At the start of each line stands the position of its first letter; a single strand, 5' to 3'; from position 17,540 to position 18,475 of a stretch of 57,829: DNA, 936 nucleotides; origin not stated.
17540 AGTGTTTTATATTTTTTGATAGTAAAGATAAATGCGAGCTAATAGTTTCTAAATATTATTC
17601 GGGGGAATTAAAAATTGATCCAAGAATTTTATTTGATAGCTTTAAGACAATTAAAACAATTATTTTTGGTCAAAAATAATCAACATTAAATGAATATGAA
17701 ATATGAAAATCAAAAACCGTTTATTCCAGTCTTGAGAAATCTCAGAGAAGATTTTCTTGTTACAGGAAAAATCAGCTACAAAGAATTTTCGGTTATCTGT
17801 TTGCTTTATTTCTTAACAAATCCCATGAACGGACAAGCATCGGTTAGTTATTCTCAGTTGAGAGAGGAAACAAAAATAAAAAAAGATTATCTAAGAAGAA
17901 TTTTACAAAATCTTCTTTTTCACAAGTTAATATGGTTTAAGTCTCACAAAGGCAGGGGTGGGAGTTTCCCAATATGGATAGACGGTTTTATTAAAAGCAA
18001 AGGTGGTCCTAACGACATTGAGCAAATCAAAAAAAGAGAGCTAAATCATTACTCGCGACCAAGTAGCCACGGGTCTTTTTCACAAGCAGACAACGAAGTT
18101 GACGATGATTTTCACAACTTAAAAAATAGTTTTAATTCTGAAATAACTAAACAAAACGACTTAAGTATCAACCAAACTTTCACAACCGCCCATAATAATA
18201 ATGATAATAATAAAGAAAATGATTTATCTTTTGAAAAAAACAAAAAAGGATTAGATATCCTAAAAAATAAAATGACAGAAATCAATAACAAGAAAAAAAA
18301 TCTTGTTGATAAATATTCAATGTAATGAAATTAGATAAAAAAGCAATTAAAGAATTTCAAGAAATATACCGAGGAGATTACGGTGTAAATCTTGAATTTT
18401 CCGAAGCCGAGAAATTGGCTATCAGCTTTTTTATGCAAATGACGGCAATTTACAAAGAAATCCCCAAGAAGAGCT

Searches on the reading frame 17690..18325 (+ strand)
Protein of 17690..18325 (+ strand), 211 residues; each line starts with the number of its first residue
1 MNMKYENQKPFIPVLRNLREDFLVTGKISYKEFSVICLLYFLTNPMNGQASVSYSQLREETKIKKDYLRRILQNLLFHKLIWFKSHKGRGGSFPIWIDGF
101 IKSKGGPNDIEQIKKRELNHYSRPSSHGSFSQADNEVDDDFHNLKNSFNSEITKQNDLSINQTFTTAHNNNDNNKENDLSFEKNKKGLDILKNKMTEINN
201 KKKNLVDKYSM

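Call 10: search_protein_families(library=pfam, proteins=[window:17690-18325:+], max_evalue=0.001)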
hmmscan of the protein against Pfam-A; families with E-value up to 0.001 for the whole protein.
window:17690-18325:+ (211 aa): 1 family
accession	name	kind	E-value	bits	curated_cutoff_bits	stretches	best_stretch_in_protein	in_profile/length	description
PF00888.28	Cullin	-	0.00085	18.6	33.2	1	28-79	547-594/620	Cullin family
